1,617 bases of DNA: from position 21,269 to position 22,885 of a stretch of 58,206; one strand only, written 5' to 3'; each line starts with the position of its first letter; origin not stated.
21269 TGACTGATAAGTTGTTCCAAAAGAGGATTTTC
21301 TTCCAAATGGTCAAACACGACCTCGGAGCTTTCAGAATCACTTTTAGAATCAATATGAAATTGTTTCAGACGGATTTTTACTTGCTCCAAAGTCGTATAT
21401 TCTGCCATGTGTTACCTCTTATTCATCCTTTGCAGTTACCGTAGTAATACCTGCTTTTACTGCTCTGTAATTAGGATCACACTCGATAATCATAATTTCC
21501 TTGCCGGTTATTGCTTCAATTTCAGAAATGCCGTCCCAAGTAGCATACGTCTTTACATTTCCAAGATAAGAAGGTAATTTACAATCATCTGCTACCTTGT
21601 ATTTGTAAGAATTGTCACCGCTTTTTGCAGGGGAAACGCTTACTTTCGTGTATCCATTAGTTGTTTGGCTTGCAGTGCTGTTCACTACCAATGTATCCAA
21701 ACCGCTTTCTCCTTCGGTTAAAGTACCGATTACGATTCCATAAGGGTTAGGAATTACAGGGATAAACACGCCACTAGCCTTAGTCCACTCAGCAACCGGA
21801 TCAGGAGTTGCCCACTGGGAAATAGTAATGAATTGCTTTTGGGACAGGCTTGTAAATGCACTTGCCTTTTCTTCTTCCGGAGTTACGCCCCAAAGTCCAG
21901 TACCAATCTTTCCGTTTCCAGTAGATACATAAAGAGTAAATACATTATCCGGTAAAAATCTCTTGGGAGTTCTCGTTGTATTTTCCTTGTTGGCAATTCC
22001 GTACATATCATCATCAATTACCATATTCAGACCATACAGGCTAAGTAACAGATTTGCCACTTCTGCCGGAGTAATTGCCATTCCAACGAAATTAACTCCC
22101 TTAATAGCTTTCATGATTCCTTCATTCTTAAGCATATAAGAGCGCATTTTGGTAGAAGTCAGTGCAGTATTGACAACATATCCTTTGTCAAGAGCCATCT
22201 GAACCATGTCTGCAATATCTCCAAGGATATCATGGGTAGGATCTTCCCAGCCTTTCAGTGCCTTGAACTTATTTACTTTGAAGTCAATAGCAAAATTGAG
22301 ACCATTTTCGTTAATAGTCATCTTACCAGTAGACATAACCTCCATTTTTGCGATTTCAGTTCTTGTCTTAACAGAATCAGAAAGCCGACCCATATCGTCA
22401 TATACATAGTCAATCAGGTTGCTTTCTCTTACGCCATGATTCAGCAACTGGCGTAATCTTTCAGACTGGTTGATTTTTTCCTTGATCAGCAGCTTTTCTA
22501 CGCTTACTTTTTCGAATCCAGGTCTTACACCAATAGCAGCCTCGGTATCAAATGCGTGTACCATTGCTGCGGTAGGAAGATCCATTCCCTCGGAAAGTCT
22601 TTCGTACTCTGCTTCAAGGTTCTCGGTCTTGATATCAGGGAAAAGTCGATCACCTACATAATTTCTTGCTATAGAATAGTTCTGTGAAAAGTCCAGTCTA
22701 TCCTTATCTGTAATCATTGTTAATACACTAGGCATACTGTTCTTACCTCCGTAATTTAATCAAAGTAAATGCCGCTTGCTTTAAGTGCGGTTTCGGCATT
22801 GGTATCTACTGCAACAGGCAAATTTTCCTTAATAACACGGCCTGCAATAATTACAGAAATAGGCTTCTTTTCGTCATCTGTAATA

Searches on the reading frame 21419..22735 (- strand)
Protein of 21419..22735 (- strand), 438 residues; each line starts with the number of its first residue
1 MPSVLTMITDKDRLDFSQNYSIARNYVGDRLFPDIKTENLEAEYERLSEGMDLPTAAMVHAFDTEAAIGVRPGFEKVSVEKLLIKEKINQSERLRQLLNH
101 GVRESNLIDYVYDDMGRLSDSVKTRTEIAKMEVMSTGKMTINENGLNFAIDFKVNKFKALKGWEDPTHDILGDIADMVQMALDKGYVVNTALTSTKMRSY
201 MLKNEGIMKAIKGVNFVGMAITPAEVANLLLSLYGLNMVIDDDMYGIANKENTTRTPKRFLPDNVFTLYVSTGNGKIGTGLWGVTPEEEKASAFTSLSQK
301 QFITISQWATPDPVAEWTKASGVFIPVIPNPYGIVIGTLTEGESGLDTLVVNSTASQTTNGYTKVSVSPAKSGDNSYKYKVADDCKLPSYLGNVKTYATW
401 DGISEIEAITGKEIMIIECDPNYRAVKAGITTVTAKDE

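Call 60: search_protein_families(library=phrogs, proteins=[window:21419-22735:-], max_evalue=0.00001)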
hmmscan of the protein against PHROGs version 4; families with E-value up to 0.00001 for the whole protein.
window:21419-22735:- (438 aa): 3 families
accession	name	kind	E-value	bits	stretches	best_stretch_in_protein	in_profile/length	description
phrog_29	-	head and packaging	7.5e-53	181.2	1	6-380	27-397/439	major head protein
phrog_26029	-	unknown function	1.8e-08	35.6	1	24-93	23-90/105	-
phrog_1650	-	head and packaging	2.3e-06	28.1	1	153-225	149-221/300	major head protein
